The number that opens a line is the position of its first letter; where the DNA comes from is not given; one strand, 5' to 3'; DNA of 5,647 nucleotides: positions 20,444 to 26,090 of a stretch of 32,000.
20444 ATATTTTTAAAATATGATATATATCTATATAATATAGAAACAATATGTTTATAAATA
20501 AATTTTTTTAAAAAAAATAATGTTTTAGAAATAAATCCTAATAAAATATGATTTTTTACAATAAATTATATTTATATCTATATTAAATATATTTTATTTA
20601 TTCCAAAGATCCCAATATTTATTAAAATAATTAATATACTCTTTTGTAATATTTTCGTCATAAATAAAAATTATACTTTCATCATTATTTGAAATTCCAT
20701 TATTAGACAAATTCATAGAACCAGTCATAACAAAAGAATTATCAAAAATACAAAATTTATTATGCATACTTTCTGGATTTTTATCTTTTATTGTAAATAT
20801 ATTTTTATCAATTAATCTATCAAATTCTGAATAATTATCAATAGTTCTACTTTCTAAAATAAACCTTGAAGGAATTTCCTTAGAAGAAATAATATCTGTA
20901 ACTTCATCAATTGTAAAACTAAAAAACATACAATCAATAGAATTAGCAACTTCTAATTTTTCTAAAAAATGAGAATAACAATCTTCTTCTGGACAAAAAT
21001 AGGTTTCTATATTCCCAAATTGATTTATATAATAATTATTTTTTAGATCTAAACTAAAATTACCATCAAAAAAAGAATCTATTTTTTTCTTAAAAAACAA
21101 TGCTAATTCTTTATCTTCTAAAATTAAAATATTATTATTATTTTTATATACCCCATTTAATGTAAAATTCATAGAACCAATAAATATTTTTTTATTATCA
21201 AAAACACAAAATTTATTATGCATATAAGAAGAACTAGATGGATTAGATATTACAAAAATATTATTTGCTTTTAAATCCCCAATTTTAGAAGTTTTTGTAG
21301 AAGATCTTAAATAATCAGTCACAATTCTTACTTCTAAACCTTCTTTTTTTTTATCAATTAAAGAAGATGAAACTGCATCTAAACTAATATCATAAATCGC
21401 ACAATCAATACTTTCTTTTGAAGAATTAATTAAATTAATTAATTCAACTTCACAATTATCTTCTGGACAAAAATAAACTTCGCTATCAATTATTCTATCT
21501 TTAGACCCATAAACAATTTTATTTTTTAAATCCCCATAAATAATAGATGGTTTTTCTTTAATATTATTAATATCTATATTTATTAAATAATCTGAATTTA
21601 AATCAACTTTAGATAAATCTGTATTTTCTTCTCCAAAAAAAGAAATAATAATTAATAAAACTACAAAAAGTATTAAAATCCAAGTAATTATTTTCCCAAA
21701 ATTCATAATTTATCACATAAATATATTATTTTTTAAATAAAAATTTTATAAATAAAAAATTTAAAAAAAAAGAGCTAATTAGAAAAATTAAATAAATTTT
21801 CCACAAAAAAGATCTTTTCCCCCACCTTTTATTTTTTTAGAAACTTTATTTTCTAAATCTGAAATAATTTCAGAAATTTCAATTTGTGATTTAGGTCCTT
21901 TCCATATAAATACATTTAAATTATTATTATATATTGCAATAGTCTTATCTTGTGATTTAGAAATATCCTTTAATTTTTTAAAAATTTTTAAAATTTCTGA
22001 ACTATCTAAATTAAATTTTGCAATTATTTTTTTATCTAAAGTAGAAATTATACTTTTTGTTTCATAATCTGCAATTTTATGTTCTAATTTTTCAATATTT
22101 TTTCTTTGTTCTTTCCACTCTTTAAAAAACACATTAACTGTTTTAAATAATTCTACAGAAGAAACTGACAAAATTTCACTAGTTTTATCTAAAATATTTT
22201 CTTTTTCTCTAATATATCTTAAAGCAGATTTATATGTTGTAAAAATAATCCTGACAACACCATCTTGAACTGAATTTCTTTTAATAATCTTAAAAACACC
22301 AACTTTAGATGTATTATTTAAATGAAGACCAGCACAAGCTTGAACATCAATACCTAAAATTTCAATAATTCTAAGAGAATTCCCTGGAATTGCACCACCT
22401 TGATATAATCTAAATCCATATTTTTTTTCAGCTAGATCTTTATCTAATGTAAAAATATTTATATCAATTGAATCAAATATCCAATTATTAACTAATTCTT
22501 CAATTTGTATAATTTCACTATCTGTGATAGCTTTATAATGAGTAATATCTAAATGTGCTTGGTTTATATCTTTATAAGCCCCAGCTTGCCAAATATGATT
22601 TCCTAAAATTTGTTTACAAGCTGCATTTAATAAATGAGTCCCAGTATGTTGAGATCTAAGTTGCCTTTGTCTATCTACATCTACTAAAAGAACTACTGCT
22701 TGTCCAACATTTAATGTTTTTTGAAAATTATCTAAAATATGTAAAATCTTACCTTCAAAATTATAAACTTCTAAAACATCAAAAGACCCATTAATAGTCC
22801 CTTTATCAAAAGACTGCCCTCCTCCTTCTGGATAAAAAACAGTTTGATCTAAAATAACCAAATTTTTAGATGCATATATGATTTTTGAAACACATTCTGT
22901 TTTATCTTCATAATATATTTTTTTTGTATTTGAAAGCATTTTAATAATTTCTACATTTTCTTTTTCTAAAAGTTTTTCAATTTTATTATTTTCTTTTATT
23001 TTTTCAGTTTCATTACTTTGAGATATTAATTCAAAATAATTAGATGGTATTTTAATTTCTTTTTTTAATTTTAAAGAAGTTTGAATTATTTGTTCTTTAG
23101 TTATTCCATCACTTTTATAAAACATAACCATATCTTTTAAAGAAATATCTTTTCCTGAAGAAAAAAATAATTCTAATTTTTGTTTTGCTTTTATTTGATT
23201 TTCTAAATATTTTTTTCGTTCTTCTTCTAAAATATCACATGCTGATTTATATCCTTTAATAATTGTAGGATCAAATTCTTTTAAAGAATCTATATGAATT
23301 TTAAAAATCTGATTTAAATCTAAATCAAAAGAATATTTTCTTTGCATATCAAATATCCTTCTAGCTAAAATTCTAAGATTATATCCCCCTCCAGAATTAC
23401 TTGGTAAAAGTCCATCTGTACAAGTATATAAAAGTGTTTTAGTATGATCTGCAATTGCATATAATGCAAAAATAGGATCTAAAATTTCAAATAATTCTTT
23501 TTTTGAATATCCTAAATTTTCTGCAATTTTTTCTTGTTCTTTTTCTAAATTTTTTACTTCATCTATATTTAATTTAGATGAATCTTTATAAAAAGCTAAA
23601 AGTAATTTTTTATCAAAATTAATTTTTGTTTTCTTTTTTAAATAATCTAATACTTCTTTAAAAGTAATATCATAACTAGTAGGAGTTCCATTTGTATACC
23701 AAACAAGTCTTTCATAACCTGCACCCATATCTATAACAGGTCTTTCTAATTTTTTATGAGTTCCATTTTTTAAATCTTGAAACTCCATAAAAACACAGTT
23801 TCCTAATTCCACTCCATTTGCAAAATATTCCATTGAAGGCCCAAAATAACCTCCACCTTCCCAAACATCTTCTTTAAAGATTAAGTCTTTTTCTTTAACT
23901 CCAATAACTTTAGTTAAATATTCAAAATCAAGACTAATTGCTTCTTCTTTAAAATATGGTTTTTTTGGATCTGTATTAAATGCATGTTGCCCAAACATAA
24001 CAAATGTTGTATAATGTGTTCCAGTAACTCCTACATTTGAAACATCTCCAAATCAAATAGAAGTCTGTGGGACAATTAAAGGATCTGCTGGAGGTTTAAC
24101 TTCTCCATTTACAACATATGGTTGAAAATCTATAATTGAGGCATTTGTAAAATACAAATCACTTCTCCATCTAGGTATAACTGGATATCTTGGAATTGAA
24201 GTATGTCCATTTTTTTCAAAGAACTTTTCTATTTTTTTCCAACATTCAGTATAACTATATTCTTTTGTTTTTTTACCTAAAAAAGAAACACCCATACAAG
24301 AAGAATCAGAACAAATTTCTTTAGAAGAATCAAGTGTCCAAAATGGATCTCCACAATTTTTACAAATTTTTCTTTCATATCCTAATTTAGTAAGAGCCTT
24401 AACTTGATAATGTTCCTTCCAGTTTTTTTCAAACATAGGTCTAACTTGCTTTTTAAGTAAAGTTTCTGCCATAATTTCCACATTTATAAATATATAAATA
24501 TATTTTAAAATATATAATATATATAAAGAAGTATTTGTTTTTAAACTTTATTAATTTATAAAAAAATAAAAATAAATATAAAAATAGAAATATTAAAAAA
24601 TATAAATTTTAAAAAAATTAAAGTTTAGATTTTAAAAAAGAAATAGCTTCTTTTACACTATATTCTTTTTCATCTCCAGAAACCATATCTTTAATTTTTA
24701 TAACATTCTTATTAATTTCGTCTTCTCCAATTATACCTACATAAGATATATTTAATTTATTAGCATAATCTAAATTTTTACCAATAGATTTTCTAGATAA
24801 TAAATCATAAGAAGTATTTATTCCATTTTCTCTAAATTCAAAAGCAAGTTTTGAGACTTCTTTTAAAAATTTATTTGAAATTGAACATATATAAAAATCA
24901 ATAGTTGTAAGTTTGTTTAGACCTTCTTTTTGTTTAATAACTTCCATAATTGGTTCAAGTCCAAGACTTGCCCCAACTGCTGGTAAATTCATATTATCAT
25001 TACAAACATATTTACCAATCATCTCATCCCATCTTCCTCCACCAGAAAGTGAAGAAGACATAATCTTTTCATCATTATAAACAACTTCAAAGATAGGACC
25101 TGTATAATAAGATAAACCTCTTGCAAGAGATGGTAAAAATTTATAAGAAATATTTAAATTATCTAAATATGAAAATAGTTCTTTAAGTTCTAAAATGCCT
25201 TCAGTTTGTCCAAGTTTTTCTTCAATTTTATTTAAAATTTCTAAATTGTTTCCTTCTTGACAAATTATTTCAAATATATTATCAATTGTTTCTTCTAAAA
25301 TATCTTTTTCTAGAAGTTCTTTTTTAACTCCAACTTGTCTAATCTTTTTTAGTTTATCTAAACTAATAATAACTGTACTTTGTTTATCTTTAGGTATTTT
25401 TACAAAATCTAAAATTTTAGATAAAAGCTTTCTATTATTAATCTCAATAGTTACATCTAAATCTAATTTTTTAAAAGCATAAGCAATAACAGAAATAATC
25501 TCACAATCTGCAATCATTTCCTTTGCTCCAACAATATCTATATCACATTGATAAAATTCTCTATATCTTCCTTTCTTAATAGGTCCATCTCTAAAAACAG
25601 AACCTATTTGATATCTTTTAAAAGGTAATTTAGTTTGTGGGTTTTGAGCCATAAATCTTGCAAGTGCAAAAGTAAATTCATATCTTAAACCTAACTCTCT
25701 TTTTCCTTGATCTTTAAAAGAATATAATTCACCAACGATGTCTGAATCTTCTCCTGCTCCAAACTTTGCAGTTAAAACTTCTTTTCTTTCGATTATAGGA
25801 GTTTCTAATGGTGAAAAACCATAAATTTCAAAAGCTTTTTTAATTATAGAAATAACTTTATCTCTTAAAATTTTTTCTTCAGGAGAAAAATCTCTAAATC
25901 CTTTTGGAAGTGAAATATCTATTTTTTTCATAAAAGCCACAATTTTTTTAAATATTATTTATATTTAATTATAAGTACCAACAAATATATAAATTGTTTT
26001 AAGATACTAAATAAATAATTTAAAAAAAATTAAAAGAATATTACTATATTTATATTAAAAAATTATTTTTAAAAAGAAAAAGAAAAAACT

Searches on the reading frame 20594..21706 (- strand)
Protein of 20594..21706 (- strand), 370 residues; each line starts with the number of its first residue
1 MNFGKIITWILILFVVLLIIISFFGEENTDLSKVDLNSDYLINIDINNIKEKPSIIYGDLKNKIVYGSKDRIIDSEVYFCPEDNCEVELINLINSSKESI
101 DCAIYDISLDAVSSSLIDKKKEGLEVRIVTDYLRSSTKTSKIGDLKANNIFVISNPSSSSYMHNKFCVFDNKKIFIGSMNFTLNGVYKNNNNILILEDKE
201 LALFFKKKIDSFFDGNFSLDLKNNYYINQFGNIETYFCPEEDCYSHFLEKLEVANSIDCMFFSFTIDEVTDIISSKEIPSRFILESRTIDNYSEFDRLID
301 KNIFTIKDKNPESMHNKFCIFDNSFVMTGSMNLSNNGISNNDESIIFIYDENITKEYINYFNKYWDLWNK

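Call 10: search_protein_families(library=pfam, proteins=[window:20594-21706:-])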
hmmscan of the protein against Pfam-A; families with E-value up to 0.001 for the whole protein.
window:20594-21706:- (370 aa): 3 families
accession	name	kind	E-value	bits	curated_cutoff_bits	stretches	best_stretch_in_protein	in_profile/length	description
PF13091.12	PLDc_2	-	1.7e-38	131.9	27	2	89-210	1-129/132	PLD-like domain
PF00614.28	PLDc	-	2.6e-07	30.8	21.9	0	162-182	5-25/28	Phospholipase D Active site motif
PF09565.16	RE_NgoFVII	-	0.00011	22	23.8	0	157-199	88-135/162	NgoFVII restriction endonuclease N-terminal PLD domain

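Call 28: find_encoding_contigs(protein=window:20594-21706:-, flank=10000, max_places=6)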
Protein window:20594-21706:- (370 aa): 1 contig read that carries it; 1 place shown.
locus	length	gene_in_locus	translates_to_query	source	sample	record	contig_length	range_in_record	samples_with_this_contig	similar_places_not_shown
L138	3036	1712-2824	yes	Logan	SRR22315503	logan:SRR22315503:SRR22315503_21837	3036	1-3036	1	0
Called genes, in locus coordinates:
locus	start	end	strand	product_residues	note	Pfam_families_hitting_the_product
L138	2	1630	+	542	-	?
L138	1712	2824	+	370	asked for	PF13091:PLDc_2, PF00614:PLDc (faint), PF13091:PLDc_2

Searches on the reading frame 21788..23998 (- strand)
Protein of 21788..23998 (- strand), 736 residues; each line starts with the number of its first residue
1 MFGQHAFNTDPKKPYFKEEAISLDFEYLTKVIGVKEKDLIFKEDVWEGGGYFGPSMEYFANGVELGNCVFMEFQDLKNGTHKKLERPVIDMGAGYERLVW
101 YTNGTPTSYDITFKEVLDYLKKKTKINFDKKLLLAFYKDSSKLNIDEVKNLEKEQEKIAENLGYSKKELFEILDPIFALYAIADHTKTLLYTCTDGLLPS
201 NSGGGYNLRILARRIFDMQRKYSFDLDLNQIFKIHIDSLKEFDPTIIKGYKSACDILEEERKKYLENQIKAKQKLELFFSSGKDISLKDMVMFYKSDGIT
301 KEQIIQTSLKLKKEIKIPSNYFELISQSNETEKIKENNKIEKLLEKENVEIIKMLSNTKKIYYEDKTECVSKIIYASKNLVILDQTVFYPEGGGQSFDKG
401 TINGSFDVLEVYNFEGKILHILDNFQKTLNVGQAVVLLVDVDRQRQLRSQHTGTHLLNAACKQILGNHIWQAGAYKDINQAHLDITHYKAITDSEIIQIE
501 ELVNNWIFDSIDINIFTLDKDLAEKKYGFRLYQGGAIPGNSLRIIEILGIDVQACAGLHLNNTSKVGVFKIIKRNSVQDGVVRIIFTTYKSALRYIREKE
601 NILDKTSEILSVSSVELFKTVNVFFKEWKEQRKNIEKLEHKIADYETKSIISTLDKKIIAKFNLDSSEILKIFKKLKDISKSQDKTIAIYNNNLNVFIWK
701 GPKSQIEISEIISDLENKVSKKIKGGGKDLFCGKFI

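Call 14: find_encoding_contigs(protein=window:21788-23998:-, flank=10000, max_places=6)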
Protein window:21788-23998:- (736 aa): no gene with exactly this product is on record in the collection.

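Call 39: list_cluster_members(proteins=[L137:10379-13060:+, window:21791-23998:-, window:24056-24472:-, window:24056-24481:-, window:26151-26417:-, window:20597-21706:-, window:15977-17722:-])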
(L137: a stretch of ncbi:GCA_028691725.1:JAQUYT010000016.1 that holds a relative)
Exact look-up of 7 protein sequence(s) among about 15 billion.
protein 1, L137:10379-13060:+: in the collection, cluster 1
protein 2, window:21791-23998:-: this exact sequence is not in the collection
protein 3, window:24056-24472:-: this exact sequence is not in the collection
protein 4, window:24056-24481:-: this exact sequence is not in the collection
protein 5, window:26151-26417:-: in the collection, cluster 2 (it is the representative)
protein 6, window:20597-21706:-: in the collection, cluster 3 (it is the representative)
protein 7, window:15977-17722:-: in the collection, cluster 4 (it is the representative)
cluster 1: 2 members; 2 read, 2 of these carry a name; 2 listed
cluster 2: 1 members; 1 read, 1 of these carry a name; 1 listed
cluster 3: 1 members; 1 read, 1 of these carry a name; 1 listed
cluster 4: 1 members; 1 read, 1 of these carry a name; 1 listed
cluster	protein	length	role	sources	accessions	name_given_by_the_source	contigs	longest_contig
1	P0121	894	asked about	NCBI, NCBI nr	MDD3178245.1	MAG: alanine--tRNA ligase [Candidatus ainarchaeum sp.] | alanine--tRNA ligase [Candidatus ainarchaeum sp.]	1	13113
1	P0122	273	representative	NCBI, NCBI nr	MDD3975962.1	MAG: hypothetical protein PHN22_02230 [Candidatus ainarchaeum sp.] | hypothetical protein [Candidatus ainarchaeum sp.]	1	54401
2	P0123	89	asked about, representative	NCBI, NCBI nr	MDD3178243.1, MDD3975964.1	MAG: HU family DNA-binding protein [Candidatus ainarchaeum sp.] | HU family DNA-binding protein [Candidatus ainarchaeum sp.]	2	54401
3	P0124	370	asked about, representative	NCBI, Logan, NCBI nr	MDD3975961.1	MAG: phospholipase D-like domain-containing protein [Candidatus ainarchaeum sp.] | phospholipase D-like domain-containing protein [Candidatus ainarchaeum sp.]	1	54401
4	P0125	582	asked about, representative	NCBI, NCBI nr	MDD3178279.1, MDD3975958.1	MAG: ATP-dependent DNA ligase [Candidatus ainarchaeum sp.] | ATP-dependent DNA ligase [Candidatus ainarchaeum sp.]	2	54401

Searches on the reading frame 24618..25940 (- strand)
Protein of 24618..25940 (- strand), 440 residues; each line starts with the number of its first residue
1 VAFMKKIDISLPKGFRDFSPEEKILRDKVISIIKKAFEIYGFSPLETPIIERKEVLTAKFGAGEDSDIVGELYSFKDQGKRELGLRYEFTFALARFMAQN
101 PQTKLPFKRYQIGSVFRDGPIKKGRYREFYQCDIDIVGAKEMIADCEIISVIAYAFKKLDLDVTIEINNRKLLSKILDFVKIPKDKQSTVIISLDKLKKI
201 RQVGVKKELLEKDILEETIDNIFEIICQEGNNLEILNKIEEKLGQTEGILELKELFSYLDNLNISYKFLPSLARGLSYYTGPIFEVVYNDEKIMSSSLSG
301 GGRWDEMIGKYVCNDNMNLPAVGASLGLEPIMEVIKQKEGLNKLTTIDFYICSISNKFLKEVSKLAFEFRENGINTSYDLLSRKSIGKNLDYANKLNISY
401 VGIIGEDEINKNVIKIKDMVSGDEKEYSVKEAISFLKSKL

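Call 10: search_protein_families(library=pfam, proteins=[window:24618-25940:-])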
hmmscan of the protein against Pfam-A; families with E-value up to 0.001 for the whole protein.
window:24618-25940:- (440 aa): 5 families
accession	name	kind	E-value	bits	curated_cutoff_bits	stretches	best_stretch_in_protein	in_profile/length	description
PF13393.11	tRNA-synt_His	-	1.3e-39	136.7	25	1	14-331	1-308/308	Histidyl-tRNA synthetase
PF03129.25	HGTP_anticodon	-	1.7e-15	57.4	21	1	349-438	2-93/94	Anticodon binding domain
PF00587.30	tRNA-synt_2b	-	1.4e-07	32.2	29.3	1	73-204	1-132/179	tRNA synthetase class II core domain (G, H, P, S and T)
PF00152.25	tRNA-synt_2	-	7.5e-05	22.4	25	0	109-159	94-144/308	tRNA synthetases class II (D, K and N)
PF01409.25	tRNA-synt_2d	-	0.00012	22.1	19.8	1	7-158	2-152/246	tRNA synthetases class II core domain (F)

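Call 32: find_encoding_contigs(protein=window:24618-25931:-, flank=10000, max_places=10)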
Protein window:24618-25931:- (437 aa): 1 contig read that carries it; 1 place shown.
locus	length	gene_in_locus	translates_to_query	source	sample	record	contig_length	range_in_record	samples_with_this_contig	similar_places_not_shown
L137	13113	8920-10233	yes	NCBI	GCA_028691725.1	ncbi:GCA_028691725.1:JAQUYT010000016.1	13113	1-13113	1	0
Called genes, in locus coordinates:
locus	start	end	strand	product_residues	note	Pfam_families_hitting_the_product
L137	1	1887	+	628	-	?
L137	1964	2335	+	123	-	-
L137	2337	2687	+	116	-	-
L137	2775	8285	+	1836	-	-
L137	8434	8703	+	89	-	PF00216:Bac_DNA_binding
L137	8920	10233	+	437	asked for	PF13393:tRNA-synt_His, PF00587:tRNA-synt_2b (weak), PF03129:HGTP_anticodon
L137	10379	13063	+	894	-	PF01411:tRNA-synt_2c, PF07973:tRNA_SAD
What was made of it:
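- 24618..25931 (-): hisS (HisRS, 437 aa). Its exact sequence was the key that retrieved the same-strain contig L137. Calls 10, 32.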
